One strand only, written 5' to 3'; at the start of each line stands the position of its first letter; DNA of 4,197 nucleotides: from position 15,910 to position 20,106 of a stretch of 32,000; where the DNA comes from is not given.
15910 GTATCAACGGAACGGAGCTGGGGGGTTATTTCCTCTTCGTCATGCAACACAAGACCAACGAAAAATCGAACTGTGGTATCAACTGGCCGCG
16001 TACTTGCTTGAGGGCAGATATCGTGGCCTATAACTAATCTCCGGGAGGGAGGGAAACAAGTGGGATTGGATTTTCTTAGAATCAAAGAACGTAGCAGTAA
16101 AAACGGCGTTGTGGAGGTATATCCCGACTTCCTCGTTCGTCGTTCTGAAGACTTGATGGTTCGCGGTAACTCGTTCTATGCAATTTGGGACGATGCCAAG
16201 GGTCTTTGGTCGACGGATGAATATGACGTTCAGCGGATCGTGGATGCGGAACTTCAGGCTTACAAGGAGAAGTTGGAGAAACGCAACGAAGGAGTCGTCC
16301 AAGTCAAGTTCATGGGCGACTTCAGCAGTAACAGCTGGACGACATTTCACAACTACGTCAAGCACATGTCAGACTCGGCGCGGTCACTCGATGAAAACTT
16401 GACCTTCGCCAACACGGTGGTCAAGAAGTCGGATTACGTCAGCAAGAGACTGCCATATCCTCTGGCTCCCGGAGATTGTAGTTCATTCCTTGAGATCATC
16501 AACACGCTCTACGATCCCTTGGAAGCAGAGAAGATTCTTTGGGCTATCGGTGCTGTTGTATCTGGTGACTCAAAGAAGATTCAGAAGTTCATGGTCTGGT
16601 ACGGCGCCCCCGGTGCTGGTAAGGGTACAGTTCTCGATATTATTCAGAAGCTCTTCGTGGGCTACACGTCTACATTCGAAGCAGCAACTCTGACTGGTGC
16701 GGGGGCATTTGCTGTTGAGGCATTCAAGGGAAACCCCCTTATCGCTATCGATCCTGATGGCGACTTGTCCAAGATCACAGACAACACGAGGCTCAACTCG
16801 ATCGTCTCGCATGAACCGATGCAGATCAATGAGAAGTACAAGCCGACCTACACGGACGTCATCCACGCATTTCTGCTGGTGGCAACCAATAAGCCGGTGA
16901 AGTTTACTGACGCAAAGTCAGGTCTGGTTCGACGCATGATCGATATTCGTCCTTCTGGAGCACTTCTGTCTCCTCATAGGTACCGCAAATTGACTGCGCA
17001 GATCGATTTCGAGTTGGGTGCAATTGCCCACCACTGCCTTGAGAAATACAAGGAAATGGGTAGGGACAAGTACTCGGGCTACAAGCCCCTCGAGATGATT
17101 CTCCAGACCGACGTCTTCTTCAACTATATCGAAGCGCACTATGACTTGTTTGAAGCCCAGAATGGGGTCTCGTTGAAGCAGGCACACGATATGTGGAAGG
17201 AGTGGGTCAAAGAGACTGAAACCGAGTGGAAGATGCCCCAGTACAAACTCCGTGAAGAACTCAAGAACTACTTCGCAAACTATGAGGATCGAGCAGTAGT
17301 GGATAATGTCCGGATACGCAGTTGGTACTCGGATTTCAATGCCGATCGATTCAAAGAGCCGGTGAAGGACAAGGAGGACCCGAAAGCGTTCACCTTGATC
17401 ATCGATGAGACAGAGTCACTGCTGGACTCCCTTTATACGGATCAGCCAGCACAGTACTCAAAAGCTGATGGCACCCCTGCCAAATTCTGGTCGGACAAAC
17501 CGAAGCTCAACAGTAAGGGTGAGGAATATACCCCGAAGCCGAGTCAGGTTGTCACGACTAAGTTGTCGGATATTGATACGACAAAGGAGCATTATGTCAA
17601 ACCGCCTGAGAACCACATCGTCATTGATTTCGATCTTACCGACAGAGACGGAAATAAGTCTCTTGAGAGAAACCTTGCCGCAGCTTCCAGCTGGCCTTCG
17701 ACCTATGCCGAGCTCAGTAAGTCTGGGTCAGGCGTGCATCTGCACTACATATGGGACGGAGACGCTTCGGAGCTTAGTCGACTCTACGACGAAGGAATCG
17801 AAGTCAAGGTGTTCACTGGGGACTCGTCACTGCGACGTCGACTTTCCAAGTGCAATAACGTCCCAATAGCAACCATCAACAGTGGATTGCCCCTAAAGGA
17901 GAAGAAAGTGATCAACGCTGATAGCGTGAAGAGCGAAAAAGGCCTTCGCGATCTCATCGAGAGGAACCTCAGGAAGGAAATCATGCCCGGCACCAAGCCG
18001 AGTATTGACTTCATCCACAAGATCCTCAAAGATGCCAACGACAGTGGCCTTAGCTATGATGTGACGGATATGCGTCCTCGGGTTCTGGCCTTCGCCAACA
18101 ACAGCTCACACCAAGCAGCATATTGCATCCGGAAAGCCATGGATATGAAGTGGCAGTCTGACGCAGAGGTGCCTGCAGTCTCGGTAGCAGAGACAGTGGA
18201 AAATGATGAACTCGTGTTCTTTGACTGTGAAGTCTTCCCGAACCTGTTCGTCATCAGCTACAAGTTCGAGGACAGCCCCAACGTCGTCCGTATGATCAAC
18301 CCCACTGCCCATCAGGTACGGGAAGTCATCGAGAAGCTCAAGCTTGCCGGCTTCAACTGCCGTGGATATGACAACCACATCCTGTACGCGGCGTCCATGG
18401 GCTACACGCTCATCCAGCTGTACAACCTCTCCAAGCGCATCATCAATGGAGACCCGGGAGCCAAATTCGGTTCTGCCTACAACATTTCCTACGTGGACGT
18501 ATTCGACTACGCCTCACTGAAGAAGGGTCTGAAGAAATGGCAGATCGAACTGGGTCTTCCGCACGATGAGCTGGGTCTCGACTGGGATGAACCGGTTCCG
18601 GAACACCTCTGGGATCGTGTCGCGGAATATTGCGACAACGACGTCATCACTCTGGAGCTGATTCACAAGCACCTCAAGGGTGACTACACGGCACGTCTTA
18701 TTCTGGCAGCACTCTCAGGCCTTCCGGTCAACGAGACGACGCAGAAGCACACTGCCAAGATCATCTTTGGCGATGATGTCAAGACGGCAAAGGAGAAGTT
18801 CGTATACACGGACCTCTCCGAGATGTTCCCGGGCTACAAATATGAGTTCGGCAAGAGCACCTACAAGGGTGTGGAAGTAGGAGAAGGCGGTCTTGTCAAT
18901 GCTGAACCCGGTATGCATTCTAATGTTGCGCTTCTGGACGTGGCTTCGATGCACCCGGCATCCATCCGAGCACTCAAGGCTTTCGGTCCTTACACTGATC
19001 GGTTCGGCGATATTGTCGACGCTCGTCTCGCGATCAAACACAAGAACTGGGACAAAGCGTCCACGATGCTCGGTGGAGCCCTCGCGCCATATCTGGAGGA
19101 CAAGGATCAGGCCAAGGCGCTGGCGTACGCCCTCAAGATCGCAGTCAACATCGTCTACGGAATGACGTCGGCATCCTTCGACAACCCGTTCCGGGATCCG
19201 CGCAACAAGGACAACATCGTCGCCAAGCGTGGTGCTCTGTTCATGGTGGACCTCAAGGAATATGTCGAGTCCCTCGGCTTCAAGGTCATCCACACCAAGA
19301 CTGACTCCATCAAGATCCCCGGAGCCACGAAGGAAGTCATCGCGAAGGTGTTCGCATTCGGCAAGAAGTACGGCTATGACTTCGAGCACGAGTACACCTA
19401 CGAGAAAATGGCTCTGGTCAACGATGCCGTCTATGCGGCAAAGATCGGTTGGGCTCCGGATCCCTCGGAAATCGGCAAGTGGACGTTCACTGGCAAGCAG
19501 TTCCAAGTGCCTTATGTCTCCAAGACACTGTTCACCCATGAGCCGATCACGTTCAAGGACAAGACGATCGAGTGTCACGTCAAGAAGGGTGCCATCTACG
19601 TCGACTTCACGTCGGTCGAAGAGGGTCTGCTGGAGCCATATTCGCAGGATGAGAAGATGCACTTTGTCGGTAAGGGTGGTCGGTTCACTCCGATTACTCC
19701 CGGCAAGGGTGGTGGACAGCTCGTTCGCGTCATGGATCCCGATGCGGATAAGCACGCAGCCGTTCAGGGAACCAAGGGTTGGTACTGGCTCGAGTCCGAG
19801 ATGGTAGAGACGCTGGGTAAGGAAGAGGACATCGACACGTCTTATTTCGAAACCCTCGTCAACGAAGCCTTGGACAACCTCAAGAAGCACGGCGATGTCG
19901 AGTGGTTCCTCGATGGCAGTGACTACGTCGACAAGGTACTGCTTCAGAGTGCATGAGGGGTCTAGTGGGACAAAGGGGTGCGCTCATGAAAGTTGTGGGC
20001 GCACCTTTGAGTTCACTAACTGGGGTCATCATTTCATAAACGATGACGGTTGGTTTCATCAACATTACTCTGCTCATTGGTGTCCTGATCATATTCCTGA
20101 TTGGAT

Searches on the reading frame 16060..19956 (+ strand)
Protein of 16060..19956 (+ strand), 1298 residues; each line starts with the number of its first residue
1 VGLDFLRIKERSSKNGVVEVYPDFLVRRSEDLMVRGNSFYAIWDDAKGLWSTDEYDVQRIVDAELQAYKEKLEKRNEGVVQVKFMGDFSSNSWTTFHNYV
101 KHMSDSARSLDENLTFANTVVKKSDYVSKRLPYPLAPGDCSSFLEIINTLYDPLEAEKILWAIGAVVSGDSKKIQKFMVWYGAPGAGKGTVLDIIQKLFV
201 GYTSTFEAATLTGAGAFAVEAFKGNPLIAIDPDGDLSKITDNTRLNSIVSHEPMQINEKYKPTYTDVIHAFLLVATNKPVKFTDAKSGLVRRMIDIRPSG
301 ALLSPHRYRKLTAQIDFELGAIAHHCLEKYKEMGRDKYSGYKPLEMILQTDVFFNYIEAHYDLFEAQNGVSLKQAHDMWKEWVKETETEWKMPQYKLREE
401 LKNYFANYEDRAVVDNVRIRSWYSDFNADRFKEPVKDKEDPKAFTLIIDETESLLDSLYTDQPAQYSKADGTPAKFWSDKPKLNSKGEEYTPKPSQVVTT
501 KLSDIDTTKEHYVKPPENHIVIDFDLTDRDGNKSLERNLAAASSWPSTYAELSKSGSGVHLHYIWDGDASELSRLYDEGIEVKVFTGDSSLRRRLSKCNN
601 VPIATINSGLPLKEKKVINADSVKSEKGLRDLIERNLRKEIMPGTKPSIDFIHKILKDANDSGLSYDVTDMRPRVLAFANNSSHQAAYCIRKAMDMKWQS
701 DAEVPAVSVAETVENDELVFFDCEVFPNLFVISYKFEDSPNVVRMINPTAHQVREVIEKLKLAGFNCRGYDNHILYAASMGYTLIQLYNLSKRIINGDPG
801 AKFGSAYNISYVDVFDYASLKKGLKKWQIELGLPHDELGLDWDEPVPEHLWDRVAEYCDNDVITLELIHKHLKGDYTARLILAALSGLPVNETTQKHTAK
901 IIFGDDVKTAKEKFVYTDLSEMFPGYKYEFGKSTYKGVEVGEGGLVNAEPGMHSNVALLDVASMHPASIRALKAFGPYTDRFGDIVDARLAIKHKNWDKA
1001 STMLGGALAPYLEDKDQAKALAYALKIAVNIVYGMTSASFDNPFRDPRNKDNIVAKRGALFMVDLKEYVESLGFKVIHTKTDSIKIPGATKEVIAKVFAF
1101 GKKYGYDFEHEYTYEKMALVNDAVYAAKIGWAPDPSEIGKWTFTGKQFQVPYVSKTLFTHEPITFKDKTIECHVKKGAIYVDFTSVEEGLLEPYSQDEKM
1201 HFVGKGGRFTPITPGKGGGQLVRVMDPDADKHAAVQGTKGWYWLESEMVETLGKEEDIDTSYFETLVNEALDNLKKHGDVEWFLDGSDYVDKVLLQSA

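Call 45: search_protein_families(library=pfam, proteins=[window:16060-19956:+], max_evalue=0.01)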
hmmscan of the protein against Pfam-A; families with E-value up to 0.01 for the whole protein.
window:16060-19956:+ (1298 aa): 1 family
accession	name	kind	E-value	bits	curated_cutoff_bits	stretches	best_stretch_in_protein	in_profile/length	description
PF19263.5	DUF5906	-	1e-11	45.9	27.6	1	181-291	2-113/114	Family of unknown function (DUF5906)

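Call 69: search_solved_structures(query=window:16060-19956:+, max_evalue=1)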
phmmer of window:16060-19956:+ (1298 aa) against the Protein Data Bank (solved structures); distinct sequences matched with E-value up to 1: 12.
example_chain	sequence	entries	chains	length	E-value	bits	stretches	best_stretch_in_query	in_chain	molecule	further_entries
7ola_A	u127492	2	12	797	4.5e-05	24.4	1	156-298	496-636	DNA primase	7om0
3k57_A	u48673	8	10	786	0.0017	19.2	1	944-1090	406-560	DNA polymerase II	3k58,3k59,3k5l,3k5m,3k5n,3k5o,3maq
1q8i_A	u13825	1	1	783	0.0022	18.8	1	945-1090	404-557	DNA polymerase II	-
9mj5_S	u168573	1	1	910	0.2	12.3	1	1023-1109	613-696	DNA polymerase alpha catalytic subunit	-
5iud_A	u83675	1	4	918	0.2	12.3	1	1023-1109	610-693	DNA polymerase alpha catalytic subunit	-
4q5v_A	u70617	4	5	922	0.21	12.3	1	1023-1109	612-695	DNA polymerase alpha catalytic subunit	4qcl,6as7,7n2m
8vy3_C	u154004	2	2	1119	0.27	11.9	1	1023-1109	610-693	DNA polymerase alpha catalytic subunit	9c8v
5exr_C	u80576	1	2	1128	0.27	11.9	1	1023-1109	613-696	DNA polymerase alpha catalytic subunit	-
7u5c_C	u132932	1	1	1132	0.28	11.9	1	1023-1109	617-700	DNA polymerase alpha catalytic subunit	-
8d0b_F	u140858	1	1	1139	0.28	11.8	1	1023-1109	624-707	DNA polymerase alpha catalytic subunit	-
7opl_A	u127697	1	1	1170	0.29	11.8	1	1023-1109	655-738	DNA polymerase alpha catalytic subunit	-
8g99_A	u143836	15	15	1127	0.61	10.7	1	1023-1112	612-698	DNA polymerase alpha catalytic subunit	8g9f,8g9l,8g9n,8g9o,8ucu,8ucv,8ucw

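Call 70: search_protein_families(library=phrogs, proteins=[window:16060-19956:+], max_evalue=0.001)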
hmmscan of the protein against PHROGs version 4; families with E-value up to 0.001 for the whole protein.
window:16060-19956:+ (1298 aa): 8 families
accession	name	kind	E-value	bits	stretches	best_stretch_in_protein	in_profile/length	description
phrog_4210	-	DNA, RNA and nucleotide metabolism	0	2084.1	1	3-1293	1-1294/1304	DNA polymerase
phrog_1252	-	DNA, RNA and nucleotide metabolism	1.4e-40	140.5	2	705-912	41-265/663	DNA polymerase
phrog_1156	-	DNA, RNA and nucleotide metabolism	9.9e-22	78.3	1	34-439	384-837/855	DNA primase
phrog_1829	-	DNA, RNA and nucleotide metabolism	1.7e-19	70.5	1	136-419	464-740/772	DNA primase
phrog_864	-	DNA, RNA and nucleotide metabolism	5.1e-18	65.9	1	122-335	309-525/1064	DNA primase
phrog_7601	-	unknown function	4.7e-16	60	1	159-296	4-138/289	-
phrog_6088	-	DNA, RNA and nucleotide metabolism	2.1e-10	40.7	1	163-386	495-725/772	DNA primase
phrog_2249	-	DNA, RNA and nucleotide metabolism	2.5e-06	27.5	1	76-318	459-663/802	DNA primase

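Call 76: search_dna_similar(query=window:16060-19956:+, collection=phages, mode=protein, max_rows=60, rows=spread)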
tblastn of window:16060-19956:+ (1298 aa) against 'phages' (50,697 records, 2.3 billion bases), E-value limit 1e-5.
Records with a match: 291; places in all: 291; records where one place covers at least 80% of the query: 251.
Best place of each record, by identity: >=99% 12; 80-90% 1; 60-80% 81; <60% 197.
By first word of the organism name: Arthrobacter 94; Gordonia 55; Streptomyces 54; Enterococcus 20; Lactococcus 13; Siphovirus 12; Curtobacterium 7; Listeria 7; Rhodococcus 4; Microbacterium 4; and 13 more.
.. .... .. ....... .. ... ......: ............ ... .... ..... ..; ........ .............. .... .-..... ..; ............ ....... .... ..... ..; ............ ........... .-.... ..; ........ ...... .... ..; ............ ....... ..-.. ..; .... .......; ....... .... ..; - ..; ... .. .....
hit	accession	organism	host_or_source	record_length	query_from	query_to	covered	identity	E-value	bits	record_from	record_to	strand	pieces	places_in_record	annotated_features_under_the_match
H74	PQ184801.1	Arthrobacter phage DoctorPepper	Arthrobacter globiformis B-2979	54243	1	1298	100%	99.9%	0e+0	2648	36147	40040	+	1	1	55: DNA primase/polymerase | 56: hypothetical protein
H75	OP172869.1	Arthrobacter phage Linda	Arthrobacter globiformis B-2979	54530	1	1298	100%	99.9%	0e+0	2648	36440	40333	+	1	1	56: DNA primase/polymerase | 57: hypothetical protein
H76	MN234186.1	Arthrobacter phage Egad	Arthrobacter globiformis NRRL B-2979 SEA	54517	1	1298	100%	99.8%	0e+0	2647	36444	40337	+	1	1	56: DNA primase/polymerase | 57: hypothetical protein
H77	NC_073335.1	Arthrobacter phage DevitoJr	Arthrobacter sp. ATCC 21022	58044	3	1287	99%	67.6%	0e+0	1811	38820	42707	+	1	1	56: DNA primase/polymerase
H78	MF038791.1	Arthrobacter phage ElephantMan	Arthrobacter sp. ATCC 21022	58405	1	1287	99%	67.4%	0e+0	1825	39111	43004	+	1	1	DNA primase/polymerase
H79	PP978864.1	Arthrobacter phage Brunswick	Arthrobacter sp. ATCC 21022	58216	3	1287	99%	67.3%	0e+0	1814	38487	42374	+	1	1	57: DNA primase/polymerase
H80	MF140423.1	Arthrobacter phage Nightmare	Arthrobacter sp. ATCC 21022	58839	3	1287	99%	67.3%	0e+0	1806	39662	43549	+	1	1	58: DNA primase/polymerase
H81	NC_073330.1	Arthrobacter phage Synepsis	Arthrobacter sp. ATCC 21022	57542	3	1287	99%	67.2%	0e+0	1805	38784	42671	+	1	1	55: DNA polymerase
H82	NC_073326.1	Arthrobacter phage Teacup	Arthrobacter sp. ATCC 21022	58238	3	1287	99%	67.2%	0e+0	1815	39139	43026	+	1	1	57: DNA polymerase/primase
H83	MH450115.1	Arthrobacter phage Breylor17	Arthrobacter sp. ATCC 21022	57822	3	1287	99%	67.0%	0e+0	1804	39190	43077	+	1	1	56: DNA primase/polymerase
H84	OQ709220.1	Arthrobacter phage Inked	Arthrobacter sp. ATCC 21022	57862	3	1284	99%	66.8%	0e+0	1787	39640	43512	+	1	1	61: DNA primase/polymerase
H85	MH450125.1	Arthrobacter phage MediumFry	Arthrobacter sp. ATCC 21022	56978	3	1287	99%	65.8%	0e+0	1761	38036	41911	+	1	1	55: DNA primase/polymerase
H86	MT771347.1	Arthrobacter phage Paella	Arthrobacter globiformis NRRL B-2979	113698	3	1286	99%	64.0%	0e+0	1692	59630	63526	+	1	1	109: DNA primase/polymerase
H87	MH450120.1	Arthrobacter phage KeaneyLin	Arthrobacter sp. ATCC 21022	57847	3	1291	99%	63.5%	0e+0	1682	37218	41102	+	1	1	60: DNA primase/polymerase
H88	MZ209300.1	Arthrobacter phage Kardesai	Arthrobacter sp. ATCC 21022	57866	3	1291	99%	63.4%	0e+0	1679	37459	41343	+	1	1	62: DNA primase/polymerase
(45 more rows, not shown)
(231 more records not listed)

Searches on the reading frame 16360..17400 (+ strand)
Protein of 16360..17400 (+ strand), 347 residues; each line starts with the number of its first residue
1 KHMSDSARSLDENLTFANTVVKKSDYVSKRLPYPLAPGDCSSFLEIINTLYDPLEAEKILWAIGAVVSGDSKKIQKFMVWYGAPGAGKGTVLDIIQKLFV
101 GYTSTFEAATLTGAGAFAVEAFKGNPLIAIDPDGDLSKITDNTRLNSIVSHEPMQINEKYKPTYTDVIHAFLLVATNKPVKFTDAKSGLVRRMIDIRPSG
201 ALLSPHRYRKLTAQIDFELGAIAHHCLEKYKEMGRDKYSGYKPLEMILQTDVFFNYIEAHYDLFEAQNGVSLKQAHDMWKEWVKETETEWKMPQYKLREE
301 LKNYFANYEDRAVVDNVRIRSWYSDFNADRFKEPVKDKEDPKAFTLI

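Call 81: search_solved_structures(query=window:16360-17400:+, max_evalue=10, show_alignments=2)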
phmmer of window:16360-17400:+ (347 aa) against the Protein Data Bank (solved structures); distinct sequences matched with E-value up to 10: 3.
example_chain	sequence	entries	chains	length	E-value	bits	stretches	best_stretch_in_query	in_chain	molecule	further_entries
7ola_A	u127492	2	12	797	3.2e-05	26.5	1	56-196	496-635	DNA primase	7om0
5mfi_A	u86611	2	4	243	0.00083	21.9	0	44-78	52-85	YIII(Dq.V2)4CqI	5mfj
5n40_A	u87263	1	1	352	1.8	10.9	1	89-168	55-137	Putative invasin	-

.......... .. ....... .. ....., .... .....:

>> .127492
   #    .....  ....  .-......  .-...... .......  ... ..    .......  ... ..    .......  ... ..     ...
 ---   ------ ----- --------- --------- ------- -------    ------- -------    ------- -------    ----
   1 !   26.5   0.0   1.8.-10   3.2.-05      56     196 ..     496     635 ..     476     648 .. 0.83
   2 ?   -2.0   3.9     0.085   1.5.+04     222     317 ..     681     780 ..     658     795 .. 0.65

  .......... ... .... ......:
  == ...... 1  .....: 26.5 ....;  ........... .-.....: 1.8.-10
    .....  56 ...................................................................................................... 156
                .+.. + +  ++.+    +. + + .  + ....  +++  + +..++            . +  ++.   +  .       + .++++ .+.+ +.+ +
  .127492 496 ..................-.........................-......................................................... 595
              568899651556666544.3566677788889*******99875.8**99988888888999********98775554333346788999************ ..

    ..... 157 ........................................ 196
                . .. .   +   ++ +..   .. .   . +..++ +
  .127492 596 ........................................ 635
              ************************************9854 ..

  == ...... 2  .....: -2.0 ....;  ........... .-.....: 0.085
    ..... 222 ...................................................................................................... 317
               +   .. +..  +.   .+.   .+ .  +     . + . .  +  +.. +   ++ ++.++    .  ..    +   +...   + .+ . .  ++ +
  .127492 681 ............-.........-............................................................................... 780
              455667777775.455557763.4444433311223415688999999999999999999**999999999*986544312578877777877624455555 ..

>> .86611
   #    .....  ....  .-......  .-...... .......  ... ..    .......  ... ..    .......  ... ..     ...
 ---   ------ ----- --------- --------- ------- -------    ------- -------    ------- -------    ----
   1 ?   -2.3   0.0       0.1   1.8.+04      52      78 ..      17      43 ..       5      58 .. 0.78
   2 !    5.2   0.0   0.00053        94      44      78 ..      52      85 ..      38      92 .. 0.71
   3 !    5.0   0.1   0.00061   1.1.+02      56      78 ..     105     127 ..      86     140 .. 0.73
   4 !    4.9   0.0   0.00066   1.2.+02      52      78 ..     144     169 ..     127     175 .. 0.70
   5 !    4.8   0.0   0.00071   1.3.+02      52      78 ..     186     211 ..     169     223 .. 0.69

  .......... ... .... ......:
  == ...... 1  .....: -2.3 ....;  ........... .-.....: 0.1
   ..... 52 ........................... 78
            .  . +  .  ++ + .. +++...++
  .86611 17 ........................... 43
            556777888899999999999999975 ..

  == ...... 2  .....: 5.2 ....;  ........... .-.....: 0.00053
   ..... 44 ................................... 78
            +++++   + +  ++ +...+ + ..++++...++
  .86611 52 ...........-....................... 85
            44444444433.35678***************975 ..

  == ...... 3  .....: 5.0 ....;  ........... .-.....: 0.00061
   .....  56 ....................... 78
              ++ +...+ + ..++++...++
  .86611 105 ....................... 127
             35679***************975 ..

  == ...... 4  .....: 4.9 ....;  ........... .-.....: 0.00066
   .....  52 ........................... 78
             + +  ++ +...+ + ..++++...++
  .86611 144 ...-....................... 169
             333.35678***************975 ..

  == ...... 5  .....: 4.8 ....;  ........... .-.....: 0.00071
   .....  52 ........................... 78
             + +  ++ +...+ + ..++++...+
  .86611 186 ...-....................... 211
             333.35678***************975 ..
